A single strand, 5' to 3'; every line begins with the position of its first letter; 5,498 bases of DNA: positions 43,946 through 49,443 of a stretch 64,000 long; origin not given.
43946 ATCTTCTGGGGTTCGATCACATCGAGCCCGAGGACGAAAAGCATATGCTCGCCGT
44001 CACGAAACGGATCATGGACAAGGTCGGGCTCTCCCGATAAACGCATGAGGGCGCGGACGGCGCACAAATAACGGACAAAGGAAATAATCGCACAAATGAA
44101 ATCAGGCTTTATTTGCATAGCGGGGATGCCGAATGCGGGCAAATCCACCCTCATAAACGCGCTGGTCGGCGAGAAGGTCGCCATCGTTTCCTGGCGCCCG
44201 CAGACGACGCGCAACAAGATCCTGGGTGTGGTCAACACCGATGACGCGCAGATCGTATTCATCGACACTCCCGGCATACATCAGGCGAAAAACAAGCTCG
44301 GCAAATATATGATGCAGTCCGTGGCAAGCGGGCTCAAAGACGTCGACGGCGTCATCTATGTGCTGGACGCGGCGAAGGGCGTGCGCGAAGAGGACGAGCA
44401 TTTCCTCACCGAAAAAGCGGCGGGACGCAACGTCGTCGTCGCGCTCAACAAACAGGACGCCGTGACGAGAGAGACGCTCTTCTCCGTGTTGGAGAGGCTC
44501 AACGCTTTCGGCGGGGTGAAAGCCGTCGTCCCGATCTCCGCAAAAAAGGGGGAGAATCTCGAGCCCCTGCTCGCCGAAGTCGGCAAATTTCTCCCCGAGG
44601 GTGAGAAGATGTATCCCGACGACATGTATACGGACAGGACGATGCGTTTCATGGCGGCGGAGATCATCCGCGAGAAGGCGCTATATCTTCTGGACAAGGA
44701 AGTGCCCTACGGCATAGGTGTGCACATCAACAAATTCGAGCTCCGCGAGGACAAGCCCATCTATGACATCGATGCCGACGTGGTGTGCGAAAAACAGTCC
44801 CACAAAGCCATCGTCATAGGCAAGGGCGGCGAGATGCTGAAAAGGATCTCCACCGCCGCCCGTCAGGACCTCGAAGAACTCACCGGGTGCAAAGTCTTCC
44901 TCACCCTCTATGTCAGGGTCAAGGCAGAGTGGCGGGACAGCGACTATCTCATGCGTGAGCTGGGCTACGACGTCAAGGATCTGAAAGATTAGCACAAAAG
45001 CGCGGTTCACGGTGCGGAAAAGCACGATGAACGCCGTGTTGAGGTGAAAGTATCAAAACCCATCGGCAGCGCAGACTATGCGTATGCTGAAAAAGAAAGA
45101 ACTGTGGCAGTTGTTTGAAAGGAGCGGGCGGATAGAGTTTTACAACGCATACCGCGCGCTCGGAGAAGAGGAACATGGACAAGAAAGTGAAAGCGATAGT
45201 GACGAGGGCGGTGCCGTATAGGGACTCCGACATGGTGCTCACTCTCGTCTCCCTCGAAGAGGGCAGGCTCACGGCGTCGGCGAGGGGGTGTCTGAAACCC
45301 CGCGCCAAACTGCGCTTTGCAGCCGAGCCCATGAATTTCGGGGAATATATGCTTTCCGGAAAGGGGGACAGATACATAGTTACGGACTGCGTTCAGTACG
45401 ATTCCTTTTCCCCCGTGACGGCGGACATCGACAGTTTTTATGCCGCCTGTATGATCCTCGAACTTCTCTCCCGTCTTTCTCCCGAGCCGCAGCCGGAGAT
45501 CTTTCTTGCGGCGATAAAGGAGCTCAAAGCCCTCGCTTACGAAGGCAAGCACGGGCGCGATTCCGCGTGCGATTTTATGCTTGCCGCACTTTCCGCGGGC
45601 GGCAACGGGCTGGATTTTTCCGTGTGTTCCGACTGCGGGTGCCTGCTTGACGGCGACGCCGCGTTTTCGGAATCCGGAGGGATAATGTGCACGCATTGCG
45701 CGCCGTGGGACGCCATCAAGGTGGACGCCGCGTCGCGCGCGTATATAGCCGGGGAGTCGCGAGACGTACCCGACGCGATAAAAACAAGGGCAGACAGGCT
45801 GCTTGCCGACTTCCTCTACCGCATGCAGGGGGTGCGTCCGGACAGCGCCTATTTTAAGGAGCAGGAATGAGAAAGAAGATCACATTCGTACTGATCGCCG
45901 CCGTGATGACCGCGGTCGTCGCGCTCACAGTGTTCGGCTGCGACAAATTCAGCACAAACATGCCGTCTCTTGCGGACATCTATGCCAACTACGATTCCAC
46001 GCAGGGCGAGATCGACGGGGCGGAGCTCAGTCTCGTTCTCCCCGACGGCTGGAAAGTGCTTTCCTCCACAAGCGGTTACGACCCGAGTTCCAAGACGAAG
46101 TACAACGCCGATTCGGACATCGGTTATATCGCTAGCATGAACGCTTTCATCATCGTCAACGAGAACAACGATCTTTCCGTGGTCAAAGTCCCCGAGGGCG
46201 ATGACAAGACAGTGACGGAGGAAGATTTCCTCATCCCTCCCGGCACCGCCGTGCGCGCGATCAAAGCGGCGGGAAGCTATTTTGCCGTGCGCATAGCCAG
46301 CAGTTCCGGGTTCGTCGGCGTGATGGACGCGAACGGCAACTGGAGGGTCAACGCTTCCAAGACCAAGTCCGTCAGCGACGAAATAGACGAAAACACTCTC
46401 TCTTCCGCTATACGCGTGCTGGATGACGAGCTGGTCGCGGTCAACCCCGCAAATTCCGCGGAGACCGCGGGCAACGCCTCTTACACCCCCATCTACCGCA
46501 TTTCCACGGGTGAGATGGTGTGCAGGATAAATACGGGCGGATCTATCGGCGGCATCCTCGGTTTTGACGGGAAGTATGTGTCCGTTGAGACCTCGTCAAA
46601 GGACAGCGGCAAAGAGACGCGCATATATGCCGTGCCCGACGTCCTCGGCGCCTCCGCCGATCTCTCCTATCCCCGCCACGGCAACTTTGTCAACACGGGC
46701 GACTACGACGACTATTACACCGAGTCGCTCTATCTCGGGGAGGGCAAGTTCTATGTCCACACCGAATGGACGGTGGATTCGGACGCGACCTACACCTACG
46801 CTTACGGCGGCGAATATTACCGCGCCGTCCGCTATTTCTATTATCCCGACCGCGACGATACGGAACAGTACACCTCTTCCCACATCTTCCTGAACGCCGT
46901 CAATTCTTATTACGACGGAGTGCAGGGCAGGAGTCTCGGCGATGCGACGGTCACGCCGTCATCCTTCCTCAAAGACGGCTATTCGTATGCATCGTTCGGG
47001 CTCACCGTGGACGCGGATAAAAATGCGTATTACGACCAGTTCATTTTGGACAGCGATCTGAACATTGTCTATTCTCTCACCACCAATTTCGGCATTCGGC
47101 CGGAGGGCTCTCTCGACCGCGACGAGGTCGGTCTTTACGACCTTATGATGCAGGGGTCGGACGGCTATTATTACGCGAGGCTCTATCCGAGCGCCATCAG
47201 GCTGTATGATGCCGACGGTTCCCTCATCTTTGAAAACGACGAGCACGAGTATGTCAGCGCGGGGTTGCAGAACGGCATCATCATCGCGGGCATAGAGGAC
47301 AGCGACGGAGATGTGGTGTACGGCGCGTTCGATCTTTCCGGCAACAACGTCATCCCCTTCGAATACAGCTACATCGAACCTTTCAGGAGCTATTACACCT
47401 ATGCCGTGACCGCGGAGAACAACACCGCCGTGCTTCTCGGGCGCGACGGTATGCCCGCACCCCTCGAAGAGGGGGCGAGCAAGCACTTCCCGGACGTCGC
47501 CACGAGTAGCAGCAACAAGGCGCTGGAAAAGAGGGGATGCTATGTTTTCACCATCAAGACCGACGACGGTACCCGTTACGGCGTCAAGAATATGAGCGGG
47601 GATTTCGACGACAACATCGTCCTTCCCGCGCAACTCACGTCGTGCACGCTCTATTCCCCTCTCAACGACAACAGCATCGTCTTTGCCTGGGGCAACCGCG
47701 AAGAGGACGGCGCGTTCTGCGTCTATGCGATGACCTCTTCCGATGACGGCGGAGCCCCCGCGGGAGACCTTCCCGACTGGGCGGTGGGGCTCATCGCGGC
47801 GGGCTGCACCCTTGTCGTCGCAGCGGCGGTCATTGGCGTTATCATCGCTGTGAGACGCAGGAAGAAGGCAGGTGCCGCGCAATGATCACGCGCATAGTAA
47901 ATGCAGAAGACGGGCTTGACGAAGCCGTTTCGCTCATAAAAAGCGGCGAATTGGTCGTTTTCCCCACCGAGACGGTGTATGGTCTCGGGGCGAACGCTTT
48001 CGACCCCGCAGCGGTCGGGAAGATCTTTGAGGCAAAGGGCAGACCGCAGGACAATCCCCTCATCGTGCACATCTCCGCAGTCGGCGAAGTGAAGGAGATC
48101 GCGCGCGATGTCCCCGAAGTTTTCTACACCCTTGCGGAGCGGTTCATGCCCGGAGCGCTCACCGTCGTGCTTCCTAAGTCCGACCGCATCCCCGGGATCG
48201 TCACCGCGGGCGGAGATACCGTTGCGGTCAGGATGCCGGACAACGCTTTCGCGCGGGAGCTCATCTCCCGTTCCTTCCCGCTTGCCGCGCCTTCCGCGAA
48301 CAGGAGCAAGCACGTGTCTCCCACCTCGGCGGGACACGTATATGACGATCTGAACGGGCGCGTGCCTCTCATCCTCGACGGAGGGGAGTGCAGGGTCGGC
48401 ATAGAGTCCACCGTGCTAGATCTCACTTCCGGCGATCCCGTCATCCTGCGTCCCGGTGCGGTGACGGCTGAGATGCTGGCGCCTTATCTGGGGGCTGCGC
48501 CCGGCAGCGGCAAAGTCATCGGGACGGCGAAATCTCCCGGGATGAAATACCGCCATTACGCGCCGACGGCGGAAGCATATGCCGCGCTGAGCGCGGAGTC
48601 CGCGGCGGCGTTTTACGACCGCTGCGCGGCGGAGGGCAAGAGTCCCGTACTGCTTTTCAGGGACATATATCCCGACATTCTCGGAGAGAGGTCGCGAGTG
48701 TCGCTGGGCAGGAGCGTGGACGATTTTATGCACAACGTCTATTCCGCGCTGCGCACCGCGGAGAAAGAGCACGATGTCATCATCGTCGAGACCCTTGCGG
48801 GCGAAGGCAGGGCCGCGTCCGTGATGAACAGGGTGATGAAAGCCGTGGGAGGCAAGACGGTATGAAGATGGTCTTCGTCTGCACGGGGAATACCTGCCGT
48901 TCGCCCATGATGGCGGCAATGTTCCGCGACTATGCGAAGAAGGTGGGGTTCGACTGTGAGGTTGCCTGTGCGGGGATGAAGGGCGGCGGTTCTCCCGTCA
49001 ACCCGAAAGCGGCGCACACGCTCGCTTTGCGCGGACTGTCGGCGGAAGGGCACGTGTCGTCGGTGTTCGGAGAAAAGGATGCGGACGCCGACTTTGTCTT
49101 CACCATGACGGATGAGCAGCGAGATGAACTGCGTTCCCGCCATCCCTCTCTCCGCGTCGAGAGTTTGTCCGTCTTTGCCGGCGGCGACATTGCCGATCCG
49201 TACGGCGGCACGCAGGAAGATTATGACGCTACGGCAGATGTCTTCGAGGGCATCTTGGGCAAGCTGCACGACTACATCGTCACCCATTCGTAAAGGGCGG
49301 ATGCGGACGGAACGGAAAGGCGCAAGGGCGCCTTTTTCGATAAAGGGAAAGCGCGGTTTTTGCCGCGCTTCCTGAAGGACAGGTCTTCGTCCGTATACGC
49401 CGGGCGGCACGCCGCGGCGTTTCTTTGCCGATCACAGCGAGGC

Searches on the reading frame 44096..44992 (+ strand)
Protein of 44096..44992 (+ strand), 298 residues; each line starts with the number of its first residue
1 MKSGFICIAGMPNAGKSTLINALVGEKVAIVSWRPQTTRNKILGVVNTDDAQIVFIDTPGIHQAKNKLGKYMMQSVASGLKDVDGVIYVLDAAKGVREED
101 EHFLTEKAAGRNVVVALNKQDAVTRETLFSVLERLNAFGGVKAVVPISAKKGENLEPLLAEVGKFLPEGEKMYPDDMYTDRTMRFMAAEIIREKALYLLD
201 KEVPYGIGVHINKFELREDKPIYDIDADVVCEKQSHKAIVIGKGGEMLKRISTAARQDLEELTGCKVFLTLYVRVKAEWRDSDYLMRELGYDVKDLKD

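Call 77: search_protein_families(library=pfam, proteins=[window:44096-44992:+], max_evalue=0.0001)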
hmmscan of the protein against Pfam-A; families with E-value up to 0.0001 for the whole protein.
window:44096-44992:+ (298 aa): 10 families
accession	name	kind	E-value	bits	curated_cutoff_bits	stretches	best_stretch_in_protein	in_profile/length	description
PF01926.29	MMR_HSR1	-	3.8e-26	91.8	21.9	1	6-119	2-113/113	50S ribosome-binding GTPase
PF02421.24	FeoB_N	-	4.9e-17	62.3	27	1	6-161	3-155/156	Ferrous iron transport protein B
PF07650.23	KH_2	-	9.9e-16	57.8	22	1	202-280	1-78/78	KH domain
PF00009.33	GTP_EFTU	-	2.5e-15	57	26.5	1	7-167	7-187/188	Elongation factor Tu GTP binding domain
PF00350.29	Dynamin_N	-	4.6e-11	43.5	27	0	6-40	1-35/168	Dynamin family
PF03193.22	RsgA_GTPase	-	3.6e-08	33.9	30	0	3-64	106-171/174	RsgA GTPase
PF02492.25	cobW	-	3.5e-07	30.4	20.7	0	49-134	82-167/180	CobW/HypB/UreG, nucleotide-binding domain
PF09439.16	SRPRB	-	7.8e-06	25.8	25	1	5-122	5-121/178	Signal recognition particle receptor beta subunit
PF04548.22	AIG1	-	1.4e-05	25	27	1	8-104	5-104/212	AIG1 family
PF00025.27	Arf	-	2.5e-05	24.3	22.3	1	6-128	17-133/174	ADP-ribosylation factor family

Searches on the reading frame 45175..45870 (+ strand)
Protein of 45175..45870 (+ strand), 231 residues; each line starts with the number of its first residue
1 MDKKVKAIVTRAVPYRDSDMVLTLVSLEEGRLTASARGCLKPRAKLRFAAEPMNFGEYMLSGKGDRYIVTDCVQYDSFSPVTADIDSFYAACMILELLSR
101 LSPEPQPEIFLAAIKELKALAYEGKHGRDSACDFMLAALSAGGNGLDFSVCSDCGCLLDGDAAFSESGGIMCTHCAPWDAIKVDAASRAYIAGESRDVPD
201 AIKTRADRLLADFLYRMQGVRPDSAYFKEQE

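Call 77: search_protein_families(library=pfam, proteins=[window:45175-45870:+], max_evalue=0.0001)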
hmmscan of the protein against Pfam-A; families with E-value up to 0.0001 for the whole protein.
window:45175-45870:+ (231 aa): 2 families
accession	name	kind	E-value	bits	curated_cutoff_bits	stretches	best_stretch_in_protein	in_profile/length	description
PF11967.14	RecO_N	-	4.9e-12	46.1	27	1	1-69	1-71/80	Recombination protein O N terminal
PF02565.21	RecO_C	-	3.7e-11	43.5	22.1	1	84-176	3-96/157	Recombination protein O C terminal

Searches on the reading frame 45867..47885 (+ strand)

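Call 77: search_protein_families(library=pfam, proteins=[window:45867-47885:+], max_evalue=0.0001)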
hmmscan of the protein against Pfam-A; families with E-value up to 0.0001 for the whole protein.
window:45867-47885:+ (672 aa): 1 family
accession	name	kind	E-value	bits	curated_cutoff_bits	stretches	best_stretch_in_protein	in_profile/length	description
PF14903.11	WG_beta_rep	-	8e-05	23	25.6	0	485-507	1-23/35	WG containing repeat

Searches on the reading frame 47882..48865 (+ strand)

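Call 77: search_protein_families(library=pfam, proteins=[window:47882-48865:+], max_evalue=0.0001)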
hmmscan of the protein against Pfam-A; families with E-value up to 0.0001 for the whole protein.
window:47882-48865:+ (327 aa): 2 families
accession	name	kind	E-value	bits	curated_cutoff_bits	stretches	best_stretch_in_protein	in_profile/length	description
PF01300.24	Sua5_yciO_yrdC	-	1.3e-58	197.9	25.1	1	18-192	2-178/178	Telomere recombination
PF03481.19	Sua5_C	-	3.7e-18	66.8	22.9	1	194-323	1-136/136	Threonylcarbamoyl-AMP synthase, C-terminal domain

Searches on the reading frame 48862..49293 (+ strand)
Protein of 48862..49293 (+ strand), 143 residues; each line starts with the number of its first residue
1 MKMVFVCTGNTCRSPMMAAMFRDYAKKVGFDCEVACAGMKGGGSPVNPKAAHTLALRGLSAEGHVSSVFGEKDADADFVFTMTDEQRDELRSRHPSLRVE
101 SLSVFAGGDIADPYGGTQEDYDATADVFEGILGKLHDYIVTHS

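Call 77: search_protein_families(library=pfam, proteins=[window:48862-49293:+], max_evalue=0.0001)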
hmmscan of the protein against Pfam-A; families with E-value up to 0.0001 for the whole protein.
window:48862-49293:+ (143 aa): 1 family
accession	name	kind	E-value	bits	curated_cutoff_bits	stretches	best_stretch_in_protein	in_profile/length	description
PF01451.26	LMWPc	-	1.7e-22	80.6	23.2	1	4-133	2-141/144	Low molecular weight phosphotyrosine protein phosphatase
